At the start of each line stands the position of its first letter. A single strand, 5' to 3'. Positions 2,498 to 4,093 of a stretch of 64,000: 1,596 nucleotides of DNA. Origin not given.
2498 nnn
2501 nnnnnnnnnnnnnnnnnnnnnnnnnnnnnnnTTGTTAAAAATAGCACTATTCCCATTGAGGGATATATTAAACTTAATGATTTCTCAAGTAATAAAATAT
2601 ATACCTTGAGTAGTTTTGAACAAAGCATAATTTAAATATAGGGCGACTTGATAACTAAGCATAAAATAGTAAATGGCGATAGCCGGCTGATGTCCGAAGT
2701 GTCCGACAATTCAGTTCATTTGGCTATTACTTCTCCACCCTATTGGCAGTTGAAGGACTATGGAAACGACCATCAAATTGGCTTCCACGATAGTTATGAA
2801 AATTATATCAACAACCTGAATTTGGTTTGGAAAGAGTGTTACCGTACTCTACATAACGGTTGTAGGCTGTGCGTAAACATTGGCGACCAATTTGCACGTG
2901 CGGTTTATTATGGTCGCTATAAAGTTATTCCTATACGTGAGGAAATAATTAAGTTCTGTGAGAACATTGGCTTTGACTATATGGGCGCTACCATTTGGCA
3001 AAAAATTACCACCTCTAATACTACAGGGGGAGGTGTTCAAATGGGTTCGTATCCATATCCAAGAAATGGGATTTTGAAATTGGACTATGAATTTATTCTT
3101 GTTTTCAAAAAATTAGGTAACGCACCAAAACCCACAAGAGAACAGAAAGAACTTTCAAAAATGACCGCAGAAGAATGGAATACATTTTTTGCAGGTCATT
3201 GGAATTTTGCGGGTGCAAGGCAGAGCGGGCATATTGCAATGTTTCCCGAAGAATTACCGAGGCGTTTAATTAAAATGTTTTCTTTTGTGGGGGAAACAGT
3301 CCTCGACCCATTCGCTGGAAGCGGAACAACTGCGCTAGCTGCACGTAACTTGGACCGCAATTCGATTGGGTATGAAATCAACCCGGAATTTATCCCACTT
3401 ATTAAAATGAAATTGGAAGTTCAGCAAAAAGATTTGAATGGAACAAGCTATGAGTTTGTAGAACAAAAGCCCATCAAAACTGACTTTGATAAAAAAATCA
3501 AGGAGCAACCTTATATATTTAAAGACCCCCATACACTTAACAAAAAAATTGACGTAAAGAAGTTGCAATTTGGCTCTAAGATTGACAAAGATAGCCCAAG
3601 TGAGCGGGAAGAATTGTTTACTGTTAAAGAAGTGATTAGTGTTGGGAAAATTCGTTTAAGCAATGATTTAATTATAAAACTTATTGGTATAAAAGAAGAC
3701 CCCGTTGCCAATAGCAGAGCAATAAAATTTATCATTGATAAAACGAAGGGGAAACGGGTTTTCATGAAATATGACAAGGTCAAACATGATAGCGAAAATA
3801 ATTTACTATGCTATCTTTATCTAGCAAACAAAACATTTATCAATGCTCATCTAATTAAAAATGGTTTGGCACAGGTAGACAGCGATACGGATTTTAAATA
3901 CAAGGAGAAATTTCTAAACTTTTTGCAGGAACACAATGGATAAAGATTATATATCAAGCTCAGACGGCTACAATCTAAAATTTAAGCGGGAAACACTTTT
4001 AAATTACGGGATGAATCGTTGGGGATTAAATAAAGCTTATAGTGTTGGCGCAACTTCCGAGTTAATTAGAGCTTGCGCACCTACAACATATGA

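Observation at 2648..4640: Horizontally acquired Type II restriction-modification pair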

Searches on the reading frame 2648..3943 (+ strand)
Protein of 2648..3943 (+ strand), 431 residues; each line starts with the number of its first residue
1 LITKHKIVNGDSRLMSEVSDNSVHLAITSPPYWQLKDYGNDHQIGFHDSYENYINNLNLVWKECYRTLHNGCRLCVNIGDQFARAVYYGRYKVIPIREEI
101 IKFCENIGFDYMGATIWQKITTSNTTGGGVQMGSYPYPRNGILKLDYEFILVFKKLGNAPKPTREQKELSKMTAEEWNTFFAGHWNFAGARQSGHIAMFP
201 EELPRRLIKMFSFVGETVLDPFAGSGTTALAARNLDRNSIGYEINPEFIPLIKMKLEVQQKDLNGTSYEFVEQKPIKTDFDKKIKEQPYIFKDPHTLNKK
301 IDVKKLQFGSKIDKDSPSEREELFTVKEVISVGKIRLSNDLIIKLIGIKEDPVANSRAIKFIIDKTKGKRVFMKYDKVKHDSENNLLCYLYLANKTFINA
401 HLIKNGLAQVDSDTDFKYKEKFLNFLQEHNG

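Call 3: search_protein_families(library=pfam, proteins=[window:2648-3943:+], max_evalue=0.1)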
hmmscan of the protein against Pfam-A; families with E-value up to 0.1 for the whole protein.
window:2648-3943:+ (431 aa): 4 families
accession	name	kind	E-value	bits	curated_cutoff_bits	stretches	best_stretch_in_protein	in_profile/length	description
PF01555.25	N6_N4_Mtase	-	7e-42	144.3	26.7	1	23-253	1-220/221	DNA methylase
PF00565.23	SNase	-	1.4e-06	29.1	21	1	357-424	25-92/107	Staphylococcal nuclease homologue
PF02086.21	MethyltransfD12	-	0.042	14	22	1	209-274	14-82/253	D12 class N6 adenine-specific DNA methyltransferase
PF01170.24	UPF0020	-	0.063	13.4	22.3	0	194-244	7-58/197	RMKL-like, methyltransferase domain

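Call 4: search_protein_families(library=ncbifam, proteins=[window:2648-3943:+], max_evalue=0.1)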
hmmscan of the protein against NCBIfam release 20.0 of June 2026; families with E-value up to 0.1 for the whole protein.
window:2648-3943:+ (431 aa): 6 families
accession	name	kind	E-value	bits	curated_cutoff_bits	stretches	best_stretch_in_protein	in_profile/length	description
NF008572.0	PRK11524.1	equivalog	7.3e-17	61.4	292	2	195-261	195-261/294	adenine-specific DNA-methyltransferase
NF050803.1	DnaMtaseCcrMCaul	equivalog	1.8e-10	40.3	830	1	194-261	185-252/350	adenine-specific DNA-methyltransferase CcrM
NF010253.0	PRK13699.1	subfamily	9.8e-09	35.2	244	1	185-249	136-198/226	DNA methyltransferase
NF047694.1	TnucaseNucIStaph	equivalog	1.2e-06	28.1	250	1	358-422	94-159/175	thermonuclease NucI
NF001790.0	PRK00517.3-3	equivalog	0.016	14.6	269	1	214-255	122-164/262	50S ribosomal protein L11 methyltransferase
NF003766.0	PRK05362.1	equivalog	0.069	11.9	256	0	181-231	89-141/396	phosphopentomutase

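Call 5: search_protein_families(library=padloc, proteins=[window:2648-3943:+], max_evalue=0.1)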
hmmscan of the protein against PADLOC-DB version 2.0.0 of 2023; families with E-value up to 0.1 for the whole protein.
window:2648-3943:+ (431 aa): 65 families (the best 25 are shown)
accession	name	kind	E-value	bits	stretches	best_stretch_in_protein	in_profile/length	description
PDLC03259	MTase_II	-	3.9e-179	593.8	1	2-426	1-423/423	Type II methyltransferase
PDLC03353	MTase_II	-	2.6e-68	228.4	1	2-263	7-257/260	Type II methyltransferase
PDLC03350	MTase_II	-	1.2e-67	226.5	1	3-262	55-301/312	Type II methyltransferase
PDLC03283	MTase_II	-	3.6e-47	159.3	1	1-261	1-276/352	Type II methyltransferase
PDLC03387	MTase_II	-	1e-37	127.9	2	3-83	10-91/289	Type II methyltransferase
PDLC03260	MTase_II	-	5.4e-31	105.8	2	147-259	202-310/349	Type II methyltransferase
PDLC03371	MTase_II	-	3.7e-26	90.2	1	4-262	10-258/260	Type II methyltransferase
PDLC03299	MTase_II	-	1.5e-25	88.3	2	184-285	185-281/296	Type II methyltransferase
PDLC03236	MTase_II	-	2.2e-22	77.3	1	5-253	650-896/912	Type II methyltransferase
PDLC03246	MTase_II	-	6.2e-22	76.2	1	15-252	124-362/376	Type II methyltransferase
PDLC03252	MTase_II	-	3.2e-21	74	2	6-83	92-170/365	Type II methyltransferase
PDLC03363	MTase_II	-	2.6e-19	67.7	1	167-270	24-132/294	Type II methyltransferase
PDLC03351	MTase_II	-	6.2e-19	66.4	2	186-263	118-195/348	Type II methyltransferase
PDLC03303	MTase_II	-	5.2e-18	62.9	2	4-120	3-118/668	Type II methyltransferase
PDLC03336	MTase_II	-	1.4e-17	61.9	2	14-82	39-107/421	Type II methyltransferase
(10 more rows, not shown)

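Call 8: search_solved_structures(query=window:2648-3943:+, max_evalue=0.001, show_alignments=2)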
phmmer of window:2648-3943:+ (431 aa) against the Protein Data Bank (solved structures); distinct sequences matched with E-value up to 0.001: 12.
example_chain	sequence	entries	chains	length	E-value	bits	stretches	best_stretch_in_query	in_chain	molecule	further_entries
2zie_A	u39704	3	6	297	6.2e-56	193.3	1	5-256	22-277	Putative modification methylase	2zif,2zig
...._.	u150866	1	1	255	9.7e-11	44.4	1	179-258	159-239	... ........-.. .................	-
8s9n_A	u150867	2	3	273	1.3e-10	44.1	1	179-258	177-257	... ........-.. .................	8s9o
9c3u_A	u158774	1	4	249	2.4e-09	39.8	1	190-251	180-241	Methyltransferase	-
8urk_A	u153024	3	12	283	3.4e-09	39.3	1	190-251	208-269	Methyltransferase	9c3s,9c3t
1boo_A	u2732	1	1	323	1.2e-08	37.5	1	185-250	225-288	PROTEIN (N-4 CYTOSINE-SPECIFIC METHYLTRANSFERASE PVU II)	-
1g60_A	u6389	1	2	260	2.9e-08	36.3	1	193-251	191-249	Adenine-specific Methyltransferase MboIIA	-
5hek_A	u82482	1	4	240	2.5e-07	33.2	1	195-257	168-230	Adenine specific DNA methyltransferase (DpnA)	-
5hfj_A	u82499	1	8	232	3.1e-07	32.9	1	194-256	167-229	Adenine specific DNA methyltransferase (DpnA)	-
1eg2_A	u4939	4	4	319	1.1e-06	31.1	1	184-272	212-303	MODIFICATION METHYLASE RSRI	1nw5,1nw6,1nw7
1nw8_A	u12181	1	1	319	1.4e-06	30.8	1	184-272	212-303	MODIFICATION METHYLASE RSRI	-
6pbd_A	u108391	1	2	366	4.1e-06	29.2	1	181-256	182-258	Modification methylase CcrMI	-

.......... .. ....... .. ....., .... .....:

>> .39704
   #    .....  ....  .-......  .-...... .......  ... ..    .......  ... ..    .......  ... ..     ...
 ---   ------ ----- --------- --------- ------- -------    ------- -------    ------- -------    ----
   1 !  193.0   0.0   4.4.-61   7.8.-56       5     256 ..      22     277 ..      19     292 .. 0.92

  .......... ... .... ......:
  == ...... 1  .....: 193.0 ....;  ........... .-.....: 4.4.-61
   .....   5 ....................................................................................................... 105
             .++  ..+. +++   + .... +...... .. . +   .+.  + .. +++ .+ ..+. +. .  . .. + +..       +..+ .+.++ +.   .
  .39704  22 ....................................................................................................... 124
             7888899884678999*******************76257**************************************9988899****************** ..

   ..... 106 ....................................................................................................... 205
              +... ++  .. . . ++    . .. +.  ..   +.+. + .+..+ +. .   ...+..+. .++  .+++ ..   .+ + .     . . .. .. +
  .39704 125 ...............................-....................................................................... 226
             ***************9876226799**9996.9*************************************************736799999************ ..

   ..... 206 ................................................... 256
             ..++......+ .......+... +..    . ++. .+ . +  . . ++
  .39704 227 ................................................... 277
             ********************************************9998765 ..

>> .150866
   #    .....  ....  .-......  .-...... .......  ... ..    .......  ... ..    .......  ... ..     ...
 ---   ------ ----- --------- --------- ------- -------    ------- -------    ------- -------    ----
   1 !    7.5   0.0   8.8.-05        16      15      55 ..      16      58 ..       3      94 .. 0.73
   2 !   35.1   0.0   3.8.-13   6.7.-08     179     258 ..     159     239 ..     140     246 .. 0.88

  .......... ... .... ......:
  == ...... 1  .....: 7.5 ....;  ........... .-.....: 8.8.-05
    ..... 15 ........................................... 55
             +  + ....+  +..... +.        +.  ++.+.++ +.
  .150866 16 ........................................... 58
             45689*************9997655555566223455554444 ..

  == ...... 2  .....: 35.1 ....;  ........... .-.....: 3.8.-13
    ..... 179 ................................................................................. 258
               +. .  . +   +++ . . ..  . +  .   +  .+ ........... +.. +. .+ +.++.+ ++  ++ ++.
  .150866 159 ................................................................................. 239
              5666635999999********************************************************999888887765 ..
